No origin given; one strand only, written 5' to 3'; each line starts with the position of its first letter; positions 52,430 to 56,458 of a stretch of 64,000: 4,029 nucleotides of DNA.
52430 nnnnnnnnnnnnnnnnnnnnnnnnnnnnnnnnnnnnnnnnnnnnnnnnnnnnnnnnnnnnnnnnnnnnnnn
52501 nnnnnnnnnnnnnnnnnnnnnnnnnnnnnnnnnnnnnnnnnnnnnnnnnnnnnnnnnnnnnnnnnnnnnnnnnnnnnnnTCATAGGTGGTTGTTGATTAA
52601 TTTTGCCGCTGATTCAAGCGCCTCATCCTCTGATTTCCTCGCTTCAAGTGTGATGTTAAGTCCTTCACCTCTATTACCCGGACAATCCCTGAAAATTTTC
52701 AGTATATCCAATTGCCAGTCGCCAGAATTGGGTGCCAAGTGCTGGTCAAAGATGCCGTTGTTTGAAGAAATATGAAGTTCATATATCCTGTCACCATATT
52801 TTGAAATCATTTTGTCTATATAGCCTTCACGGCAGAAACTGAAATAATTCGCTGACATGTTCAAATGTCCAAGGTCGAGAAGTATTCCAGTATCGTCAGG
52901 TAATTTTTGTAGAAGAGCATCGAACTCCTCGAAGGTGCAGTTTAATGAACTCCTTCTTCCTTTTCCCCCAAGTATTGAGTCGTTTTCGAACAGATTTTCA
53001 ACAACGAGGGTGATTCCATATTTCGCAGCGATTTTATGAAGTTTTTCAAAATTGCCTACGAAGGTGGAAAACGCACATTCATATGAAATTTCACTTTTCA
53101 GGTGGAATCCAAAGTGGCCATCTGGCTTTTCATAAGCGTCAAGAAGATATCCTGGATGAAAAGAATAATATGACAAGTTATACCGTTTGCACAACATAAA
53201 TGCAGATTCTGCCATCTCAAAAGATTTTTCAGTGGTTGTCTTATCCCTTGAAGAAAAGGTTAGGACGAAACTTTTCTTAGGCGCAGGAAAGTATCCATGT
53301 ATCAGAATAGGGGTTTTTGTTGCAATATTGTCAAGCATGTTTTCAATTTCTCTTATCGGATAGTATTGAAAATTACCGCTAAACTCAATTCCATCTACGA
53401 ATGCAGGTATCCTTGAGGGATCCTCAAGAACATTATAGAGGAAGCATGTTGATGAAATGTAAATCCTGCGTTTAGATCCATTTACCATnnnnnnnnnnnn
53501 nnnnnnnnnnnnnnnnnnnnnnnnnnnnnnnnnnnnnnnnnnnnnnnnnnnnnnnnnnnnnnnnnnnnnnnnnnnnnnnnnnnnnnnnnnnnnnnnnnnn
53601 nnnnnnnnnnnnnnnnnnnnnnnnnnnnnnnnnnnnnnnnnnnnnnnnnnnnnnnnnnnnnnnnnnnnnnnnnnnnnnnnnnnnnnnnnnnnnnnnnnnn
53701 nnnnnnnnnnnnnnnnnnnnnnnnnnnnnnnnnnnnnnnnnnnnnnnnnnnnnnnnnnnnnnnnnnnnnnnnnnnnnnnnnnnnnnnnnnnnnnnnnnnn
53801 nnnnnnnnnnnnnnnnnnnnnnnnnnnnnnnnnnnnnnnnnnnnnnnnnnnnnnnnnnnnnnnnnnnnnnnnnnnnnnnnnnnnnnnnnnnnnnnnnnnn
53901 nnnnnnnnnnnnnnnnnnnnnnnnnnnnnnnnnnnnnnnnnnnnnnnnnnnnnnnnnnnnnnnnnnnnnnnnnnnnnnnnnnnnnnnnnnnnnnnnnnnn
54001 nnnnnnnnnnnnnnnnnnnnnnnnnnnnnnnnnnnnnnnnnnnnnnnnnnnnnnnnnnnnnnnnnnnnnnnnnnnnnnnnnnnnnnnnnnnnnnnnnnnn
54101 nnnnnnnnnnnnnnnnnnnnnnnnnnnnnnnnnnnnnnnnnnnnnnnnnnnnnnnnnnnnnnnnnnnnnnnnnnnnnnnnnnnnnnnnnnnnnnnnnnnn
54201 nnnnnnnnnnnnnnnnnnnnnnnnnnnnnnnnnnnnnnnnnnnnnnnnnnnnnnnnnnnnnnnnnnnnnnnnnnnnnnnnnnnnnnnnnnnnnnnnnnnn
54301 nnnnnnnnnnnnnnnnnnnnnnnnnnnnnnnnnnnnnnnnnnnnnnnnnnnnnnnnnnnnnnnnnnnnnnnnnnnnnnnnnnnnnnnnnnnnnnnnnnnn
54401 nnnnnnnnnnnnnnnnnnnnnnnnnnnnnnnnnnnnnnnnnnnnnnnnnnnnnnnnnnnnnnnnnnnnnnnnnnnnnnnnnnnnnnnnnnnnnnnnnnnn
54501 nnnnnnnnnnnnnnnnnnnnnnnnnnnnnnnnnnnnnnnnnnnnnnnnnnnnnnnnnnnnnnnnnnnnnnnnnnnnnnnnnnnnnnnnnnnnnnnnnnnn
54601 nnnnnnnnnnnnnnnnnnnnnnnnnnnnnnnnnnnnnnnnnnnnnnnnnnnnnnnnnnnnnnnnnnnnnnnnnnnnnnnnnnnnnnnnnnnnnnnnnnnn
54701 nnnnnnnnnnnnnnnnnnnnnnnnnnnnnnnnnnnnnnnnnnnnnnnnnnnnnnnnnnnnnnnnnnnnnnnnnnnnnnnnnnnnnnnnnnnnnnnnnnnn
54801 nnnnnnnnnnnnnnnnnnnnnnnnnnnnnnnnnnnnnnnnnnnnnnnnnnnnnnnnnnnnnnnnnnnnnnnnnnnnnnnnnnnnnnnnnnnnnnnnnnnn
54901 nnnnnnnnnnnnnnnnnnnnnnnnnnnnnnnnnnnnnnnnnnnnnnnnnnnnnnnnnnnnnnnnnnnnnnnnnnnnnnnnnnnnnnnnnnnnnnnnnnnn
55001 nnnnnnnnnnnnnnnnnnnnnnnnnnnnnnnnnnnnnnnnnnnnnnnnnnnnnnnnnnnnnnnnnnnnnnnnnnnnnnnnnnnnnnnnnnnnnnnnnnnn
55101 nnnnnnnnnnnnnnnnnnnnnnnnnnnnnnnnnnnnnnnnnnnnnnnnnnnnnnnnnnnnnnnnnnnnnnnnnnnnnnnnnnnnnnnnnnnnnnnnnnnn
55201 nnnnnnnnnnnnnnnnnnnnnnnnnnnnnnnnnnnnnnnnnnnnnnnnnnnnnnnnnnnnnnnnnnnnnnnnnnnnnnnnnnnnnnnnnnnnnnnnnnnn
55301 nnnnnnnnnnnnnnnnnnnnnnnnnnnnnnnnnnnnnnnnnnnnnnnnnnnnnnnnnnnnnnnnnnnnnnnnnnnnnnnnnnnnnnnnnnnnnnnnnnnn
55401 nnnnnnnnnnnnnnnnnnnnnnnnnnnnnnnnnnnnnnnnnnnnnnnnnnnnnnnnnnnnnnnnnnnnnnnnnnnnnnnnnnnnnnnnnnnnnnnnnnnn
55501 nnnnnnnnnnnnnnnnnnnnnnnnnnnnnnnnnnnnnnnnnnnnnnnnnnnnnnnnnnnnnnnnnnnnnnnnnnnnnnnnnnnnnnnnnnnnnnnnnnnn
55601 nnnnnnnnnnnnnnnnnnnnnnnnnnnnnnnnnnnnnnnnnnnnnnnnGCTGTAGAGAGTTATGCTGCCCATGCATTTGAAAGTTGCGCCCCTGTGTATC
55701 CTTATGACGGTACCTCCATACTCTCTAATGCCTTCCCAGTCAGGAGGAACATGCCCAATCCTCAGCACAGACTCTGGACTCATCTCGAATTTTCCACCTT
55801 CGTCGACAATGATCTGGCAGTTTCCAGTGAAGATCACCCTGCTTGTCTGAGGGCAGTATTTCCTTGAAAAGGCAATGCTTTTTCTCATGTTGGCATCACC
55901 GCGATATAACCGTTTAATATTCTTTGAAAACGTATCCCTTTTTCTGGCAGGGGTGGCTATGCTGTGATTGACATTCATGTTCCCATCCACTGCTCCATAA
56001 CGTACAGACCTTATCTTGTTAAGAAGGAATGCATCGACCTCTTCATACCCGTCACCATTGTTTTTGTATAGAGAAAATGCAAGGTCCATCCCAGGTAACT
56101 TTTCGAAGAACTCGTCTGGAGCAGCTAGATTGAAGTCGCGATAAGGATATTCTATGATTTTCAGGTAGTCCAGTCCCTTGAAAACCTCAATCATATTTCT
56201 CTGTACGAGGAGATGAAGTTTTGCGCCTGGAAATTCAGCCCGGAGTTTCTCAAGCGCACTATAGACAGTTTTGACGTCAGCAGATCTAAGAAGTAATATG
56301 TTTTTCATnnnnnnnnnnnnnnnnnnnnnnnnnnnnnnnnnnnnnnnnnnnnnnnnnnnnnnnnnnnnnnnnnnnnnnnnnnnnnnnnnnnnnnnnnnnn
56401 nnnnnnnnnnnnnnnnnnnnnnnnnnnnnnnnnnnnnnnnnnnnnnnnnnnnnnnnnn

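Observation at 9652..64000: A ~55-kb co-directional glycan super-locus with an exceptionally dense tailoring toolkit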

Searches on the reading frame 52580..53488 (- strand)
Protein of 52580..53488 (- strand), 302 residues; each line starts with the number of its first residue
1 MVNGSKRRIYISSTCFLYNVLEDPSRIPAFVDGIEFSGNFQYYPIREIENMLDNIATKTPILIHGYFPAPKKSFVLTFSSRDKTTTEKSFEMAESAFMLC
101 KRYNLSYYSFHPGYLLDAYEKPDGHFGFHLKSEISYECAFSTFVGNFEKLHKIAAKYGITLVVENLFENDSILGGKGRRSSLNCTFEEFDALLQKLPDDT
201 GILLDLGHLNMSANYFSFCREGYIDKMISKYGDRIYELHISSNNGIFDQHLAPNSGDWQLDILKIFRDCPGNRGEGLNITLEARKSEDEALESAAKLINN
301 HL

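Call 7: search_protein_families(library=pfam, proteins=[window:52580-53488:-])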
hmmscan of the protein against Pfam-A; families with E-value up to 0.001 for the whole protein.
window:52580-53488:- (302 aa): 1 family
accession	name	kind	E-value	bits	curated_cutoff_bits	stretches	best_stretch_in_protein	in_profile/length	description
PF01261.30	AP_endonuc_2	-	1.5e-20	74.4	31.1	1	32-295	10-244/249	Xylose isomerase-like TIM barrel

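Call 14: search_protein_families(library=ncbifam, proteins=[window:52580-53488:-], max_evalue=0.000001)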
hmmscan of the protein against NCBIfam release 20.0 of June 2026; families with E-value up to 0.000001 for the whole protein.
window:52580-53488:- (302 aa): 0 families

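Call 41: find_homologous_proteins(query=window:52580-53488:-)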
Query window:52580-53488:- (302 aa): 58 proteins with E <= 0.001 among 798 candidates.
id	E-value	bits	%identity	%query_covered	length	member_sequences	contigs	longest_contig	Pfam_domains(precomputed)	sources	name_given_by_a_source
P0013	6.7e-204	694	100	100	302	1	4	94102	PF01261.31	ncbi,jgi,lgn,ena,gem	-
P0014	3.3e-131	455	64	100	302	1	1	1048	PF01261.31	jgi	-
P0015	3.1e-129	449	64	100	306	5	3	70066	PF01261.31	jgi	jgi:sugar phosphate isomerase/epimerase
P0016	7.9e-129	447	65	100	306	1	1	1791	PF01261.31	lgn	-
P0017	2.3e-128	446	65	100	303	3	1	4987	PF01261.31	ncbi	ncbi:MAG: TIM barrel protein [Victivallales bacterium]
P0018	3.6e-127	442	63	100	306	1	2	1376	PF01261.31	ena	-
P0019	8.6e-125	434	62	100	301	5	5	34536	PF01261.31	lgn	-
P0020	1.1e-80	289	46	97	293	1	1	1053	PF01261.31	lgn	-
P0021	1.9e-80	289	45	97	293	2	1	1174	PF01261.31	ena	-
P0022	4.7e-80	287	48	96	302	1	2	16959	PF01261.31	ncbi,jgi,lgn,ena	ncbi:MAG: sugar phosphate isomerase/epimerase [Victivallales bacterium]|jgi:sugar phosphate isomeras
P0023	9.4e-80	286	49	97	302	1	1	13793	PF01261.31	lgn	-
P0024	7.4e-77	277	44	100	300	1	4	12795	PF01261.31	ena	-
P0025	3.8e-75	271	42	97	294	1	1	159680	PF01261.31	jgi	jgi:sugar phosphate isomerase/epimerase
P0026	2.0e-72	262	45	95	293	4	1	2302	PF01261.31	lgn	-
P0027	1.9e-71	259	45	94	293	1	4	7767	PF01261.31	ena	-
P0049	1.2e-38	151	30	98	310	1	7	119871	PF01261.31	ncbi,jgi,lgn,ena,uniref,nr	ncbi:MAG: hypothetical protein COV74_09685 [Candidatus Omnitrophica bacterium CG11_big_fil_rev_8_21_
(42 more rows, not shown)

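Call 42: find_encoding_contigs(protein=P0025, flank=10000, max_places=1)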
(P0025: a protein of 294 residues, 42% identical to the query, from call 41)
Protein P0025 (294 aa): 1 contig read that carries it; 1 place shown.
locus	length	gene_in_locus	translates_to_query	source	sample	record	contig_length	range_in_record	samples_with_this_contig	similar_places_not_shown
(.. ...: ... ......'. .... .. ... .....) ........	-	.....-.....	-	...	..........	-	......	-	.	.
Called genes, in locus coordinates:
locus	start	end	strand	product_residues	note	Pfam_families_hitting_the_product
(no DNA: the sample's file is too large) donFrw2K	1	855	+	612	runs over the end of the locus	PF02543:Carbam_trans_N, PF16861:Carbam_trans_C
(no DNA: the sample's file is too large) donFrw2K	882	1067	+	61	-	-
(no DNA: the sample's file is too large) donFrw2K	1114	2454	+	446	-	-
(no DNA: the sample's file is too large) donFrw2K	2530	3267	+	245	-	PF02348:CTP_transf_3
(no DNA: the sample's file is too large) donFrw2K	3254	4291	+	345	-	PF03102:NeuB, PF08666:SAF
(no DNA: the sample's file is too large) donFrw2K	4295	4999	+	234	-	PF02811:PHP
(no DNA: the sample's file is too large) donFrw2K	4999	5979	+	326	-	PF02655:ATP-grasp_3, PF07478:Dala_Dala_lig_C, PF13535:ATP-grasp_4 (faint), PF15632:ATPgrasp_Ter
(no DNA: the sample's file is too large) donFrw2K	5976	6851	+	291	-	PF01073:3Beta_HSD (weak), PF01370:Epimerase, PF04321:RmlD_sub_bind, PF16363:GDP_Man_Dehyd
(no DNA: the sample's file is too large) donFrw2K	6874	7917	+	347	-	PF00132:Hexapep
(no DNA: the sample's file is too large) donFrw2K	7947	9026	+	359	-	PF04055:Radical_SAM, PF13186:SPASM (weak)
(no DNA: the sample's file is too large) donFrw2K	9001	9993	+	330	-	-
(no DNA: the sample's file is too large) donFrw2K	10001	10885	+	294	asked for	PF01261:AP_endonuc_2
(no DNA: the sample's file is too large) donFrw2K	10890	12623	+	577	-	PF00571:CBS (faint), PF02826:2-Hacid_dh_C (faint), PF03721:UDPG_MGDP_dh_N, PF00984:UDPG_MGDP_dh, PF03720:UDPG_MGDP_dh_C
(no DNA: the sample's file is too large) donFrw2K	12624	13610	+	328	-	PF00106:adh_short (weak), PF01073:3Beta_HSD, PF01370:Epimerase, PF02719:Polysacc_synt_2, PF04321:RmlD_sub_bind (weak), PF05368:NmrA, PF13460:NAD_binding_10, PF16363:GDP_Man_Dehyd, +2 more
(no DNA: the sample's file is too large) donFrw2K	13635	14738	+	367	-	PF01041:DegT_DnrJ_EryC1, PF00155:Aminotran_1_2, PF01053:Cys_Met_Meta_PP (weak), PF01212:Beta_elim_lyase (weak)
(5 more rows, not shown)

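Call 43: find_encoding_contigs(protein=P0049, flank=10000, max_places=1)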
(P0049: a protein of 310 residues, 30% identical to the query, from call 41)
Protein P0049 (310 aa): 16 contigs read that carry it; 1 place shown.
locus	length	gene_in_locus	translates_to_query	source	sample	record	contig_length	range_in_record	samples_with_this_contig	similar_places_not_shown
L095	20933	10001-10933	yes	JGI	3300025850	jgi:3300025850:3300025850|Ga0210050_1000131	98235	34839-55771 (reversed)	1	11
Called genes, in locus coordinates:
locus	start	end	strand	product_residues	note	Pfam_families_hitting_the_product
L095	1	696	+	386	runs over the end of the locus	-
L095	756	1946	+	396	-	PF01042:Ribonuc_L-PSP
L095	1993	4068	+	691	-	-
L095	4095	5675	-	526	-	-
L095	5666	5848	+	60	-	-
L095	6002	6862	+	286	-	PF13489:Methyltransf_23 (weak), PF08241:Methyltransf_11, PF08242:Methyltransf_12, PF13649:Methyltransf_25, PF13847:Methyltransf_31 (weak)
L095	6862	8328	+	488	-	-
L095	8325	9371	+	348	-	PF03102:NeuB, PF08666:SAF (weak)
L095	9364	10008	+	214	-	PF17836:PglD_N, PF00132:Hexapep (faint), PF25084:LbH_EIF2B (faint), PF25087:GMPPB_C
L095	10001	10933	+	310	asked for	PF01261:AP_endonuc_2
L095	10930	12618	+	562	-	PF00571:CBS (weak), PF03446:NAD_binding_2 (faint), PF03721:UDPG_MGDP_dh_N, PF00984:UDPG_MGDP_dh, PF03720:UDPG_MGDP_dh_C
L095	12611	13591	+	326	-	PF00106:adh_short (weak), PF01073:3Beta_HSD, PF01370:Epimerase, PF02719:Polysacc_synt_2, PF04321:RmlD_sub_bind, PF05368:NmrA, PF13460:NAD_binding_10, PF16363:GDP_Man_Dehyd, +1 more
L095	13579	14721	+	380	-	PF01053:Cys_Met_Meta_PP (weak), PF01041:DegT_DnrJ_EryC1, PF00155:Aminotran_1_2, PF01212:Beta_elim_lyase, PF01276:OKR_DC_1 (faint)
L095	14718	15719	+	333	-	PF05401:NodS (weak), PF13489:Methyltransf_23, PF13847:Methyltransf_31, PF08241:Methyltransf_11, PF08242:Methyltransf_12, PF13649:Methyltransf_25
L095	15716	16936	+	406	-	-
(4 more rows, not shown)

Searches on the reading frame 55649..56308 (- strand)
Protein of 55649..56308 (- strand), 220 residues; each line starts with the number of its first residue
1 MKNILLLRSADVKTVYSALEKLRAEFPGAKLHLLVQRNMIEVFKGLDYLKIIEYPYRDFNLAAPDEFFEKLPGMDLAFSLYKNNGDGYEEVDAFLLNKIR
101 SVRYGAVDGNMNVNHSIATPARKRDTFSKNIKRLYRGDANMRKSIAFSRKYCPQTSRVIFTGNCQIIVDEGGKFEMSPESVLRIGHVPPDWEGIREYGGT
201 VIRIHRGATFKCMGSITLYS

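Call 71: search_protein_families(library=pfam, proteins=[window:55649-56308:-], max_evalue=0.1)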
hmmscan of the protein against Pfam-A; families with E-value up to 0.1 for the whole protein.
window:55649-56308:- (220 aa): 0 families
